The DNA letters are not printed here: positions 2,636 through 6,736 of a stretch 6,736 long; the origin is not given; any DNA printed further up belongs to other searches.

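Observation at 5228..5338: Anchor-KKRK-signal-peptide junction with no stop codon inside the giant ORF: fused tandem genes or a three-TM protein with two ectodomains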

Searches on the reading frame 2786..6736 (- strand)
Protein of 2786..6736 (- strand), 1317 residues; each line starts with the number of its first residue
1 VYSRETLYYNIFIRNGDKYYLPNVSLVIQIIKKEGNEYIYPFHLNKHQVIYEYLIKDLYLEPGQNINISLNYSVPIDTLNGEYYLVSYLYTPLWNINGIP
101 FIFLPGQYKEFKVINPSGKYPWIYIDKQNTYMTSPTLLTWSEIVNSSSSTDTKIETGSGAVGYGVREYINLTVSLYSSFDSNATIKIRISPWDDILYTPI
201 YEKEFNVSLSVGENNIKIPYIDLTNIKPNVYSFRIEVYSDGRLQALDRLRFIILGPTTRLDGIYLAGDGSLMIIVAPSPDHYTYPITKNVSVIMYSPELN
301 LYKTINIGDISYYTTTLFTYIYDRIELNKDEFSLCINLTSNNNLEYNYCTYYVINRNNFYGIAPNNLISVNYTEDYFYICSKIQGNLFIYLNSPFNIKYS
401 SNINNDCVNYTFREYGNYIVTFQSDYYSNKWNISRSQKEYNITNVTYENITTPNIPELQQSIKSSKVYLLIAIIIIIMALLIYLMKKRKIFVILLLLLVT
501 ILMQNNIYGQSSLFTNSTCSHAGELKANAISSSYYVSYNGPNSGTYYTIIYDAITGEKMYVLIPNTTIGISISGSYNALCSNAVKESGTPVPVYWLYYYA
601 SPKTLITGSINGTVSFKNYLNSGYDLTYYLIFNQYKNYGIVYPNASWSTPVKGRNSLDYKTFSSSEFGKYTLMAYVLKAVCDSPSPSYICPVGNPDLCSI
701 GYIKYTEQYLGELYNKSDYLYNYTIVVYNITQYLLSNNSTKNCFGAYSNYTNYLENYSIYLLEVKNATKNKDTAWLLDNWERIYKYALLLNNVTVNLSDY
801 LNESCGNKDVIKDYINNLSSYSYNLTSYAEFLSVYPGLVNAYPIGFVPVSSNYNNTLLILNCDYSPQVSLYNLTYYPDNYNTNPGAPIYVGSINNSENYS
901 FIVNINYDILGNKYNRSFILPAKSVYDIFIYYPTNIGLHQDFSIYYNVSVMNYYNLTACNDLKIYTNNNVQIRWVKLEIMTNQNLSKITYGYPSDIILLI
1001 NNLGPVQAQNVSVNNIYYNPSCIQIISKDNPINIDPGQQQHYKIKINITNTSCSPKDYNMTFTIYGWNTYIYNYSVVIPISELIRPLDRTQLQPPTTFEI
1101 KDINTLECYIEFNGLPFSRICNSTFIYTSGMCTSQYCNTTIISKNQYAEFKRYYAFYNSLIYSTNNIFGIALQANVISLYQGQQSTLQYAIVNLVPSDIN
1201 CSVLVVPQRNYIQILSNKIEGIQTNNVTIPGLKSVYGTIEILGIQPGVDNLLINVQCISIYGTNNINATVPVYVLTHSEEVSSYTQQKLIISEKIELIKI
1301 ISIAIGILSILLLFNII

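Call 8: search_protein_families(library=pfam, proteins=[window:2786-6736:-], max_evalue=1)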
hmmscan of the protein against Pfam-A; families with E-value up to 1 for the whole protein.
window:2786-6736:- (1317 aa): 0 families

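Call 10: find_homologous_proteins(query=window:2786-6736:-, max_evalue=0.001)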
Query window:2786-6736:- (1317 aa): 10 proteins with E <= 0.001 among 8000 candidates.
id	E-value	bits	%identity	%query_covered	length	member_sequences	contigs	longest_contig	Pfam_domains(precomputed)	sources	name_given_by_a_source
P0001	3.8e-258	878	56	33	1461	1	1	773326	-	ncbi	ncbi:hypothetical protein YN1_4260 [Nanoarchaeota archaeon]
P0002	3.8e-258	878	55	33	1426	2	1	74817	-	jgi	jgi:hypothetical protein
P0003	1.4e-249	850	49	40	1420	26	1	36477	-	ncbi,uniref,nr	ncbi:hypothetical protein DDW05_00570 [Candidatus Nanobsidianus stetteri]|uniref:Uncharacterized pro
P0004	1.8e-245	836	54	32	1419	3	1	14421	-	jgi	jgi:hypothetical protein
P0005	2.3e-238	813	52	33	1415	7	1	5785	-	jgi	-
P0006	2.2e-237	809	46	40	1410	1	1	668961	-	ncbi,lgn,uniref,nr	ncbi:hypothetical protein MJ1_0095 [Nanobdella aerobiophila]|uniref:Uncharacterized protein n=1 Tax=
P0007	6.1e-237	808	52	33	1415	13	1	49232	-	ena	-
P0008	1.4e-234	800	52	33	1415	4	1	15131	-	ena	-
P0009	1.3e-233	797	48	40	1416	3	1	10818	-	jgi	-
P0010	2.5e-229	783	46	40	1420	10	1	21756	-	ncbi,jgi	jgi:hypothetical protein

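Call 14: find_related_loci(query=A1, collection=genome_contigs, flank=6000)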
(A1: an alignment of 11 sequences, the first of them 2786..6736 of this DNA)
Query A1 (1317 aa) in genome_contigs; peptide patterns used: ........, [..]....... (x = any residue, [..] = any of these).
32 stretches matched a pattern; 16 encode a relative of the query (tblastn E <= 1e-3); 12 distinct loci.
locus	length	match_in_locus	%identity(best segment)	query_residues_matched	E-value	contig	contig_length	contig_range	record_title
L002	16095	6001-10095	55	5-1308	3e-128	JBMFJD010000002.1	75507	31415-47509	MAG: Nanopusillaceae archaeon isolate KM4331-08 NODE_2_length_75507_cov_54.521769, whole genome shotgun sequence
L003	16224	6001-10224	56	4-1311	4e-127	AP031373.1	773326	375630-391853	Nanoarchaeota archaeon YN1 DNA, complete genome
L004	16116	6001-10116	48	5-1317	5e-124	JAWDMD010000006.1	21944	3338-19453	MAG: Candidatus Nanopusillus sp. isolate DS.bin.8 NODE_156_length_21944_cov_25.0825, whole genome shotgun sequence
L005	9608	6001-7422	50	5-492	2e-122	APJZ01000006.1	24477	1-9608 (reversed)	Candidatus Nanobsidianus stetteri Nst1_C6, whole genome shotgun sequence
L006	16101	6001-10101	47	5-1312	1e-120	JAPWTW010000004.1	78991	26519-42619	MAG: Candidatus Nanopusillus sp. isolate RSNS12 scaffold_46_c1, whole genome shotgun sequence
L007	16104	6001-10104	52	5-1317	9e-121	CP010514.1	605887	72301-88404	Candidatus Nanopusillus acidilobi strain 7A, complete genome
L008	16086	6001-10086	46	7-1317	1e-115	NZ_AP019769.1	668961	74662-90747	Nanobdella aerobiophila strain MJ1 chromosome, complete genome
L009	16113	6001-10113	46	5-1317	3e-113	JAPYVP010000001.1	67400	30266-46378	MAG: Candidatus Nanopusillus sp. isolate RSNP5 scaffold_47_c1, whole genome shotgun sequence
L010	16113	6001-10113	51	5-1317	4e-109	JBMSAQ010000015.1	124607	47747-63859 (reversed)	MAG: Candidatus Nanopusillus sp. isolate Nanopusillus-CON-C-r01 Nanopusillus-CON-C-r01_k141_176118, whole genome shotgun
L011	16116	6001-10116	50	5-1317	1e-125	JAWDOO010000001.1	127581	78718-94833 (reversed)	MAG: Candidatus Nanopusillus sp. isolate RHS.bin.5 NODE_10_length_127581_cov_21.395, whole genome shotgun sequence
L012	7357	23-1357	47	868-1313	3e-97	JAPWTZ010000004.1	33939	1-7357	MAG: Candidatus Nanopusillus sp. isolate RSNS15 scaffold_219_c1, whole genome shotgun sequence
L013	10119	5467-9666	45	3-1317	3e-114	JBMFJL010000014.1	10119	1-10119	MAG: Nanopusillaceae archaeon isolate KM4331-16 NODE_14_length_10119_cov_3.769468, whole genome shotgun sequence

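Call 47: search_solved_structures(query=A1, max_evalue=1)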
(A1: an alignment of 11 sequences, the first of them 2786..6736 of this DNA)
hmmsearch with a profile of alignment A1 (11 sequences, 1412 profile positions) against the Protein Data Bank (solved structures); distinct sequences matched with E-value up to 1: 0.

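Call 56: search_protein_representatives(alignment_id=A2)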
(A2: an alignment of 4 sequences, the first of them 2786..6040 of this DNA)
Query: 4 sequences, 1171 profile positions. Proteins with E-value up to 0.001 (for the whole library): 28; up to 1e-10: 11; up to 1e-30: 11. The best 28 are listed.
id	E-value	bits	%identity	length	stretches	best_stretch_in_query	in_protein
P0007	0.0e+00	1782.0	-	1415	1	1-1171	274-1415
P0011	0.0e+00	1539.9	-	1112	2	270-1168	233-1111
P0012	2.5e-117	409.9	-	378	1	1-323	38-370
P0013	1.8e-102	360.7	-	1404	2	364-1162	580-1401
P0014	3.3e-76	273.7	-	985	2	790-1009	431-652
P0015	3.6e-76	273.6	-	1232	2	349-1023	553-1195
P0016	5.3e-63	230.0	-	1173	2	2-351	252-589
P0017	5.5e-60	220.0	-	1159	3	1-312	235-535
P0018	7.1e-58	213.0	-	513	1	778-1155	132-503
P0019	5.2e-42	160.4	-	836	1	762-1161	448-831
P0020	3.0e-35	138.1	-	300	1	859-1151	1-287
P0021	1.5e-08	49.6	-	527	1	2-252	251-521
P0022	1.0e-07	46.9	-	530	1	447-705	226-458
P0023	2.0e-07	45.9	-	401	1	3-126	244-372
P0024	5.4e-07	44.5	-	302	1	8-126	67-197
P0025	3.9e-06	41.6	-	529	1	8-250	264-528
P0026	6.7e-06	40.8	-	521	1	2-252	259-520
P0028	1.1e-05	40.2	-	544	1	2-249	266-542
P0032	4.3e-05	38.2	-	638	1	2-145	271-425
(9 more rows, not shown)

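Call 58: find_encoding_contigs(protein=P0021, flank=8000, max_places=4)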
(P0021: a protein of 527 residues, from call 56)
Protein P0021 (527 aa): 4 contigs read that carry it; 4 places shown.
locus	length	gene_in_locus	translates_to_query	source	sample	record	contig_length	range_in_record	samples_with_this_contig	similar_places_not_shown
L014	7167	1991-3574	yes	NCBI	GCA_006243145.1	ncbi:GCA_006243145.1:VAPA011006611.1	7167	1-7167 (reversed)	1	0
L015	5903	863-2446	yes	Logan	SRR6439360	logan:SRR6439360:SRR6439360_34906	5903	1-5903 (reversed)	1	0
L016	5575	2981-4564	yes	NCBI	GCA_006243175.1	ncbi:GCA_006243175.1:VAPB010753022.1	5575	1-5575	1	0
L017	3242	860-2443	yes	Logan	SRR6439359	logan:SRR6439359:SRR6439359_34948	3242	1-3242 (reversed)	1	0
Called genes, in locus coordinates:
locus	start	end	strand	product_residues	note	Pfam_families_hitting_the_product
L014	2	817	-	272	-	?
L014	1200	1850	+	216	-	PF01876:RNase_P_p30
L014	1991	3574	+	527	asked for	-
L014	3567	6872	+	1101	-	-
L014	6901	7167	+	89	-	?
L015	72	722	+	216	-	PF01876:RNase_P_p30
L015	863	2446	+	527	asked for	-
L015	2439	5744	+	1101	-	-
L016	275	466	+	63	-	-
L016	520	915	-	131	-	PF01870:Hjc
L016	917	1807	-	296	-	PF23023:Anti-Pycsar_Apyc1, PF00753:Lactamase_B, PF12706:Lactamase_B_2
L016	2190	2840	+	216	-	PF01876:RNase_P_p30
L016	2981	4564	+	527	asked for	-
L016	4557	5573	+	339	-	?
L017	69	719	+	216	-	PF01876:RNase_P_p30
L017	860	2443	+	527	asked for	-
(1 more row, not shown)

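Call 59: find_encoding_contigs(protein=P0011, flank=6000, max_places=4)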
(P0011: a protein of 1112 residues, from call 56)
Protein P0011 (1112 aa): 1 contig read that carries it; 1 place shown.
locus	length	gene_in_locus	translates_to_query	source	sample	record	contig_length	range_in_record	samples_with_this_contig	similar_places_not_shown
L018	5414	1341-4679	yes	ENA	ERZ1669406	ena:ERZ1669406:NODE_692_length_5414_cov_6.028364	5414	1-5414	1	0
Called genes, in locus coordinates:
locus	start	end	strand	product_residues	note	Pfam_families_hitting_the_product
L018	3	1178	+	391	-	?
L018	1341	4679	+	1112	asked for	-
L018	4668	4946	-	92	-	-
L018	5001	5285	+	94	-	PF01282:Ribosomal_S24e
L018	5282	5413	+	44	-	?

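Call 64: list_cluster_members(proteins=[P0021, P0013, P0015, P0016, P0017, P0014, P0019, P0025, P0028, P0032])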
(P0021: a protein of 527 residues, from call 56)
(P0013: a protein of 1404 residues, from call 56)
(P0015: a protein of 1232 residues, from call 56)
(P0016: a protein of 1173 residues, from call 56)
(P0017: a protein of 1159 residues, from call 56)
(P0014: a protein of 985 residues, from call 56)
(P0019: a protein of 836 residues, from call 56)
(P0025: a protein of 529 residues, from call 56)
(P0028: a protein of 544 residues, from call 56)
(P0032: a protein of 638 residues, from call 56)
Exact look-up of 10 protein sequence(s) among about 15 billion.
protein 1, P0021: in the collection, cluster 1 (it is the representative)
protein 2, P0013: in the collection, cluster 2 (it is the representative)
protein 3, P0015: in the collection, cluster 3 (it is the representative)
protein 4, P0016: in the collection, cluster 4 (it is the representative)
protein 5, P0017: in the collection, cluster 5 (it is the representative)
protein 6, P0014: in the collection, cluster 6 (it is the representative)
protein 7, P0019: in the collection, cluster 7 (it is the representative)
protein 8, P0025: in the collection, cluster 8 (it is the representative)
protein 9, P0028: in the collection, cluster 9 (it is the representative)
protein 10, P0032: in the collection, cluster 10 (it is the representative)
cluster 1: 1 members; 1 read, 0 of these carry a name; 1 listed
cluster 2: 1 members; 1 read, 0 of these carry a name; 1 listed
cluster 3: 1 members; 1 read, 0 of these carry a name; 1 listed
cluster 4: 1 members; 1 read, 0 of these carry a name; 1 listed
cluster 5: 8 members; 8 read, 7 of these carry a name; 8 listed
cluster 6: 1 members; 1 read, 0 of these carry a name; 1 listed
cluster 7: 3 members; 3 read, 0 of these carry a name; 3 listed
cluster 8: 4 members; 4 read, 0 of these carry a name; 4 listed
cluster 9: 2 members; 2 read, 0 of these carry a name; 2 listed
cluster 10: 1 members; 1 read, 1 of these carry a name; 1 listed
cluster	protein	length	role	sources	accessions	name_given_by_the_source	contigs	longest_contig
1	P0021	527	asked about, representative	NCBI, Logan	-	-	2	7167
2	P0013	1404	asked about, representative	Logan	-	-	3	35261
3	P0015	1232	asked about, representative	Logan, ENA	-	-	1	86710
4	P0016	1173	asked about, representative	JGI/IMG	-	-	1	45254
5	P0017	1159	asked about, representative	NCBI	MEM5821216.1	MAG: hypothetical protein QXP34_02745, partial [Candidatus Aenigmatarchaeota archaeon]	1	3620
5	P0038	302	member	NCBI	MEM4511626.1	MAG: hypothetical protein QXD25_02330, partial [Nanopusillaceae archaeon]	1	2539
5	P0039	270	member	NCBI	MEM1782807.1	MAG: hypothetical protein QW483_02915, partial [Nanopusillaceae archaeon]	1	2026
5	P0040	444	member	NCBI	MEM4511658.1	MAG: hypothetical protein QXD25_02505, partial [Nanopusillaceae archaeon]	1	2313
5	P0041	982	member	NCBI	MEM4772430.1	MAG: hypothetical protein QW648_00265, partial [Nanoarchaeales archaeon]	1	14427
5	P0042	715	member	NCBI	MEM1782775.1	MAG: hypothetical protein QW483_02750, partial [Nanopusillaceae archaeon]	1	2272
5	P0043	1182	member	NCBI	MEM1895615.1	MAG: hypothetical protein QXR54_00280 [Nanopusillaceae archaeon]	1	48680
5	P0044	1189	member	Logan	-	-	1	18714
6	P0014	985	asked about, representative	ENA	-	-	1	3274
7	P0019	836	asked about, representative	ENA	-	-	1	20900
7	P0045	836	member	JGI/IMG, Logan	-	-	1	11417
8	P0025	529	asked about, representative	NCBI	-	-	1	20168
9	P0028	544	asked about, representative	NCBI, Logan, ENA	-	-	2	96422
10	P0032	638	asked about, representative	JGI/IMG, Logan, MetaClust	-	hypothetical protein | \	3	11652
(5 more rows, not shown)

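Call 65: find_encoding_contigs(protein=P0028, flank=7000, max_places=2)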
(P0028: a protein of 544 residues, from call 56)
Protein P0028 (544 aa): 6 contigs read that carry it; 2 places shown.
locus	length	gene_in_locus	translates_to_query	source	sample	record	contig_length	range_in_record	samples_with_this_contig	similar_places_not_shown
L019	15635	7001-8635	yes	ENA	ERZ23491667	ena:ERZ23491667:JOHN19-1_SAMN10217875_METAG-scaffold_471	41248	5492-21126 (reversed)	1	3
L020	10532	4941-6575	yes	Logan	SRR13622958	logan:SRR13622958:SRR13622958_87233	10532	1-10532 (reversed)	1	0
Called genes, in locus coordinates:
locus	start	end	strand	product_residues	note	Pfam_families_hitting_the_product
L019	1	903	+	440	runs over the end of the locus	PF01979:Amidohydro_1, PF07969:Amidohydro_3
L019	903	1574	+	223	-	PF01902:Diphthami_syn_2_N, PF28410:Diphthami_syn_2_C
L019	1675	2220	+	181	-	PF00352:TBP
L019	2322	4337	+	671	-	PF14551:MCM_N (weak), PF17207:MCM_OB, PF00493:MCM, PF01078:Mg_chelatase (faint), PF07726:AAA_3 (weak), PF07728:AAA_5, PF17855:MCM_lid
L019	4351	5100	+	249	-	PF01336:tRNA_anti-codon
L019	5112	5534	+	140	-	PF01873:eIF-5_eIF-2B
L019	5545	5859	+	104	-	PF04242:DUF424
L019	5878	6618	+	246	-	PF04981:NMD3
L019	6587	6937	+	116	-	PF01176:eIF-1a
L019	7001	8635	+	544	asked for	-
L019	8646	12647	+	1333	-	PF10102:DUF2341, PF13385:Laminin_G_3 (weak)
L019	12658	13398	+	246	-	PF01163:RIO1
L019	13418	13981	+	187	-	PF07650:KH_2 (faint), PF00013:KH_1, PF22675:KH-I_KHDC4-BBP (faint), PF21800:KH_KRR1_2nd, PF22891:KH_PNO1_2nd, PF00013:KH_1 (weak)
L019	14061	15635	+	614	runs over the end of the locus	PF02518:HATPase_c, PF13589:HATPase_c_3 (weak), PF05833:NFACT_N (weak), PF09239:Topo-VIb_trans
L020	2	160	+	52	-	?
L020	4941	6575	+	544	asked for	-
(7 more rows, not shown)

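Call 66: find_encoding_contigs(protein=P0025, flank=7000, max_places=2)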
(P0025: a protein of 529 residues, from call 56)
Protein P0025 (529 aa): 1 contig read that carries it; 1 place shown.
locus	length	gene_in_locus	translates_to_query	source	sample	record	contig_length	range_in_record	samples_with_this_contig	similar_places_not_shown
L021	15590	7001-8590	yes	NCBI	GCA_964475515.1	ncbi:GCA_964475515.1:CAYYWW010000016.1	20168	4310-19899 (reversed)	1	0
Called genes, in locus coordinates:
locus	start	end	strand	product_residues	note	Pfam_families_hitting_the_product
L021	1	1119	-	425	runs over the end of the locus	PF00374:NiFeSe_Hases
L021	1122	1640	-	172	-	PF01058:Oxidored_q6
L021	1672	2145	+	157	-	-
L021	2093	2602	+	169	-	PF02643:DUF192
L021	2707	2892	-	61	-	-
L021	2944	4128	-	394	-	PF03215:Rad17, PF05496:RuvB_N (weak), PF05673:DUF815 (weak), PF13173:AAA_14 (weak), PF00004:AAA, PF07728:AAA_5 (weak), PF25361:AAA_lid_RFC1, PF21960:RCF1-5-like_lid, +1 more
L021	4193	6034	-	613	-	-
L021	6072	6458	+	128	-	PF04021:Class_IIIsignal (weak)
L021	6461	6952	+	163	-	PF23958:DUF7287 (weak)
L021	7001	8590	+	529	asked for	-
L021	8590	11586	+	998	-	-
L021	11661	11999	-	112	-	-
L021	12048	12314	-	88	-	-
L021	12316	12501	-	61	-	-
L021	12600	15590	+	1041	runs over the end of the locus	PF14890:Intein_splicing, PF14528:LAGLIDADG_3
